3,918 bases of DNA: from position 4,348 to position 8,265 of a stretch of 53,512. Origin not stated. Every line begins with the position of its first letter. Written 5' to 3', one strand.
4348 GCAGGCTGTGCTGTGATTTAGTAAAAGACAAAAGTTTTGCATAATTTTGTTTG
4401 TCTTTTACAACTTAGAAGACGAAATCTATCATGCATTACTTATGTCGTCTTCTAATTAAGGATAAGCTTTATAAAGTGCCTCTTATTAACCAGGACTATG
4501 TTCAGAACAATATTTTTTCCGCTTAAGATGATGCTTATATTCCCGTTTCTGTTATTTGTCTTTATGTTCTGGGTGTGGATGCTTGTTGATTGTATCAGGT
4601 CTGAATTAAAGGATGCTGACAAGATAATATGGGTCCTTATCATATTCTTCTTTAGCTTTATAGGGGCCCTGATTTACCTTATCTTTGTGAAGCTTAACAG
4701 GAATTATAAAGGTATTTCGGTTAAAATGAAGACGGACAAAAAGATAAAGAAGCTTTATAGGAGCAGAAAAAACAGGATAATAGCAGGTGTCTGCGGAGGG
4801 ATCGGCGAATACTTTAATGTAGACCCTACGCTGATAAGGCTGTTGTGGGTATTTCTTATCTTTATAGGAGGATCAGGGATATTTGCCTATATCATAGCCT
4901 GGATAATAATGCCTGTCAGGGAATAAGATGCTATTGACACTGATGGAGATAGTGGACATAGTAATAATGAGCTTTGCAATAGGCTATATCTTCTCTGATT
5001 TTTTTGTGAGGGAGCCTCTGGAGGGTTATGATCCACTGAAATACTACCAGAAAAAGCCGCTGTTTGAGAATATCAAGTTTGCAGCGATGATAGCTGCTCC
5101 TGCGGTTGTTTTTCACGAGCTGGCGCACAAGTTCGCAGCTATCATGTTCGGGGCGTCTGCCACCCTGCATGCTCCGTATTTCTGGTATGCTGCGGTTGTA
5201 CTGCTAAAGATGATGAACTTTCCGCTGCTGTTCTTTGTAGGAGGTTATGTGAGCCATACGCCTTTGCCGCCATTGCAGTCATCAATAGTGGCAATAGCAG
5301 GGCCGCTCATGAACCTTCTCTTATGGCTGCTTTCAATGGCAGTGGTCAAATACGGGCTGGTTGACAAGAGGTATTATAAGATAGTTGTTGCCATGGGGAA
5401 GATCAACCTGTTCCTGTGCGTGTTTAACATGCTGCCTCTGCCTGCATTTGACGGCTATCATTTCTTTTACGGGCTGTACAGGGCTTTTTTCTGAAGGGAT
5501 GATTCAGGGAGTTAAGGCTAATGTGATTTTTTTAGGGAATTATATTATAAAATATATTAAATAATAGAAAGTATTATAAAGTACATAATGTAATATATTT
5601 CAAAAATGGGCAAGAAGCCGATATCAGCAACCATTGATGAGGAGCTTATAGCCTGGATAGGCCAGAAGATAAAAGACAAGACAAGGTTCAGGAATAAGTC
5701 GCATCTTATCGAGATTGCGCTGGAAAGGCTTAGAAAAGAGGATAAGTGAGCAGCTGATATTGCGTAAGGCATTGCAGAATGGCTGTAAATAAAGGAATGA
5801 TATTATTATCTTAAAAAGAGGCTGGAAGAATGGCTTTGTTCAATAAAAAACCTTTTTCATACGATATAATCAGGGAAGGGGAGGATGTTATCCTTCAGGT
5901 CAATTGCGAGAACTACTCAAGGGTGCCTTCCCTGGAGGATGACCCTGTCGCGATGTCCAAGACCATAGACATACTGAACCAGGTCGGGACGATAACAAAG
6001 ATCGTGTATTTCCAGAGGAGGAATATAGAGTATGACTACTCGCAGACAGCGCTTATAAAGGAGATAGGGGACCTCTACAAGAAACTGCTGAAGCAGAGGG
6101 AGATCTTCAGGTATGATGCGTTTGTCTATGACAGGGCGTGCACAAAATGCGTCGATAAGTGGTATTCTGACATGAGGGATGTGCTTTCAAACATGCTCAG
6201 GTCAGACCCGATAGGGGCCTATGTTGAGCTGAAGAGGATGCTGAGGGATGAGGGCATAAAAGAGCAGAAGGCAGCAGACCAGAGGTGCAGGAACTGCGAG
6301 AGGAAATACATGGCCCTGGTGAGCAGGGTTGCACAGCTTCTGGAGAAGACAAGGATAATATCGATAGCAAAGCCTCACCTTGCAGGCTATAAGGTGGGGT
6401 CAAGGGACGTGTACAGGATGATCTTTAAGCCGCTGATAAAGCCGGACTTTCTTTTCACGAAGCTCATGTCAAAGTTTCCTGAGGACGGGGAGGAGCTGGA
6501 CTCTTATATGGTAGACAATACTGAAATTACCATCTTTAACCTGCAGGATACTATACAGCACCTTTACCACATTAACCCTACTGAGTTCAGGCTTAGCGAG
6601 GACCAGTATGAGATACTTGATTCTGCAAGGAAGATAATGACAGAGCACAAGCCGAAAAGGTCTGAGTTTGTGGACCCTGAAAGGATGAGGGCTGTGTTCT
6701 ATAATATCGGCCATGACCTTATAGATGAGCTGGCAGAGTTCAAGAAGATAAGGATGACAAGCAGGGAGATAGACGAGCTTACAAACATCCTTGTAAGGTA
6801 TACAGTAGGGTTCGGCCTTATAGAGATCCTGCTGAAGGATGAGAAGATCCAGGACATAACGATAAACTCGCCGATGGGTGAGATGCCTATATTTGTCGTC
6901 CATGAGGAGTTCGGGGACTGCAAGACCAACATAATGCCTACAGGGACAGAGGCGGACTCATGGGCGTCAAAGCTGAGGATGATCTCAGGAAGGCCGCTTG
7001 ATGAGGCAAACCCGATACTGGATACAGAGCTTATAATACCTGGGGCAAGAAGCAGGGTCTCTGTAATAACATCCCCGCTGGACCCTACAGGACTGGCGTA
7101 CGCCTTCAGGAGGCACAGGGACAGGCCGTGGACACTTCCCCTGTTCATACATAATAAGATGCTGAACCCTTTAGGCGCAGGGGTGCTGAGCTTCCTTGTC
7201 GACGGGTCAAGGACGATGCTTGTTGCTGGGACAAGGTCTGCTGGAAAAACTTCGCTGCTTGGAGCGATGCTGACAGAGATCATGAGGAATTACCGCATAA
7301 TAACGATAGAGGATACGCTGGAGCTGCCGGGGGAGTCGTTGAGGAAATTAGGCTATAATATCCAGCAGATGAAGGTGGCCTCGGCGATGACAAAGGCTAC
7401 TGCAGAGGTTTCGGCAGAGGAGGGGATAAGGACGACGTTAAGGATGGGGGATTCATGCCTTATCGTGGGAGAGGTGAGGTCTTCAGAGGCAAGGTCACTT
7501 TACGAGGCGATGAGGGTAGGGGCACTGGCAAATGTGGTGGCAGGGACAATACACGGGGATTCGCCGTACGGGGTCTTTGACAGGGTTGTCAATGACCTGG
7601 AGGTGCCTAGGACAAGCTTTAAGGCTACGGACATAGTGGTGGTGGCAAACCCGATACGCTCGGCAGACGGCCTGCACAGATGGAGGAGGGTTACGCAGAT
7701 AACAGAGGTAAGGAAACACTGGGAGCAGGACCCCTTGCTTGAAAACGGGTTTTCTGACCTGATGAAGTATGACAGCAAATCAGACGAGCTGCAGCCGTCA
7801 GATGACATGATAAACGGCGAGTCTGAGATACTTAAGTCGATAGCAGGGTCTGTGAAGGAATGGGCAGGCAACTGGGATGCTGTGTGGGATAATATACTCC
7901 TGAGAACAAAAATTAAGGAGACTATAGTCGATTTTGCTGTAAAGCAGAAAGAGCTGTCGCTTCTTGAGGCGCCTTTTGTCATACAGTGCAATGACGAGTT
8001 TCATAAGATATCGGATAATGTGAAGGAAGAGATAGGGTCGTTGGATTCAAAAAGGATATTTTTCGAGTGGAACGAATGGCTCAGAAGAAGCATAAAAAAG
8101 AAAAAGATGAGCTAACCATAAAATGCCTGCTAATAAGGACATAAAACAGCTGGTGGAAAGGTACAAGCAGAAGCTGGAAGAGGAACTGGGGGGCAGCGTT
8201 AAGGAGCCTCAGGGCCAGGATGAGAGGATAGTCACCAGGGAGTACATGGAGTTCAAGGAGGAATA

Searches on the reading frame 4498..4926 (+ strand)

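Call 12: search_protein_families(library=ncbifam, proteins=[window:4498-4926:+], max_evalue=0.0001)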
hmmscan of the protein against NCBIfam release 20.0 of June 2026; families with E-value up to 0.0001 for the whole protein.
window:4498-4926:+ (142 aa): 2 families
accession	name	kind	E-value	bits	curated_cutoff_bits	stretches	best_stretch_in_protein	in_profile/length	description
TIGR02978.1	phageshock_pspC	equivalog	7e-15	55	104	1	84-139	2-59/121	envelope stress response membrane protein PspC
NF007973.0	PRK10697.1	equivalog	9.4e-10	38.4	136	1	78-138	2-60/119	envelope stress response membrane protein PspC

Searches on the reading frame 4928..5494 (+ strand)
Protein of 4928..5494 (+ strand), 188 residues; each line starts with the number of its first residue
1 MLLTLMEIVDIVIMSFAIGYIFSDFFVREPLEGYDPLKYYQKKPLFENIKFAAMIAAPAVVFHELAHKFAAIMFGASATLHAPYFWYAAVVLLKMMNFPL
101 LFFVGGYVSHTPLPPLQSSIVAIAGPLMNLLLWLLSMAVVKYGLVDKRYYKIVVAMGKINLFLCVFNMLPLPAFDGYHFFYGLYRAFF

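Call 12: search_protein_families(library=ncbifam, proteins=[window:4928-5494:+], max_evalue=0.0001)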
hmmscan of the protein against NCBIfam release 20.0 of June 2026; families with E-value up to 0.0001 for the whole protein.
window:4928-5494:+ (188 aa): 0 families

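Call 29: search_protein_families(library=pfam, proteins=[window:4928-5494:+], max_evalue=0.01)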
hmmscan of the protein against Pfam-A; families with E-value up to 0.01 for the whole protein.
window:4928-5494:+ (188 aa): 1 family
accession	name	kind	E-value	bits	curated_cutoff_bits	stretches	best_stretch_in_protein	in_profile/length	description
PF02163.28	Peptidase_M50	-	1.3e-12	47.9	27.2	2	59-140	9-100/221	Peptidase family M50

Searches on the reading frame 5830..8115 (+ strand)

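Call 11: search_protein_families(library=pfam, proteins=[window:5830-8115:+], max_evalue=0.0001)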
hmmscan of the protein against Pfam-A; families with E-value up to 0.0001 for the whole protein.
window:5830-8115:+ (761 aa): 1 family
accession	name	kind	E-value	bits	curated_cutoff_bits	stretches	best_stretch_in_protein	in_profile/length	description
PF00437.27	T2SSE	-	4.1e-16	59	24.9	1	401-606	85-274/370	Type II/IV secretion system protein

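Call 12: search_protein_families(library=ncbifam, proteins=[window:5830-8115:+], max_evalue=0.0001)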
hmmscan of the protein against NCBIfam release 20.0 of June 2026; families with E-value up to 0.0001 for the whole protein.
window:5830-8115:+ (761 aa): 13 families
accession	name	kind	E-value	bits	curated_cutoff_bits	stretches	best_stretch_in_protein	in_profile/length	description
NF058587.1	archaellum_moto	equivalog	3.1e-37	128.5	550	1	296-701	115-501/527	archaellum flagellar ATPase motor FlaI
TIGR03819.1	heli_sec_ATPase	hypoth_equivalog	4.3e-34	118.2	373.15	1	309-586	33-297/340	TadA family conjugal transfer-associated ATPase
TIGR02782.1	TrbB_P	equivalog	8.6e-20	71.2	304.55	1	333-628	16-294/303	P-type conjugative transfer ATPase TrbB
TIGR02788.1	VirB11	equivalog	2.9e-18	65.9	249.95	1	457-588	141-264/308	P-type DNA transfer ATPase VirB11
NF010469.0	PRK13894.1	subfamily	6.1e-15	55.4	508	1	325-586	22-264/320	conjugal transfer ATPase TrbB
NF053672.1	bindosome_BasE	exception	1.1e-14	54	1000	1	313-658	124-452/512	bindosome assembly system ATPase subunit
NF010475.0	PRK13900.1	equivalog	2.5e-12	46.6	389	1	457-581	157-274/333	type IV secretion system ATPase VirB11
NF041000.1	ATPase_ComGA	equivalog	6e-12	45.1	300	1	462-605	130-260/267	competence type IV pilus ATPase ComGA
NF010425.0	PRK13851.1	equivalog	2.9e-11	42.8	461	1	453-587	155-281/344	type IV secretion system protein VirB11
NF010407.0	PRK13833.1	subfamily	2.3e-09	37.1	499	1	390-629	77-302/323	conjugal transfer protein TrbB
TIGR01420.1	pilT_fam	subfamily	3.8e-07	29.6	319.1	1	463-588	125-241/343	PilT/PilU family type 4a pilus ATPase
TIGR02533.1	type_II_gspE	equivalog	6.3e-05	21.8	630.25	0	462-587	245-357/486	type II secretion system ATPase GspE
NF053534.1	T4PilAsmATPsTfpB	equivalog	6.8e-05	21.5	850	1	463-607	339-469/584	type IV pilus assembly ATPase TfpB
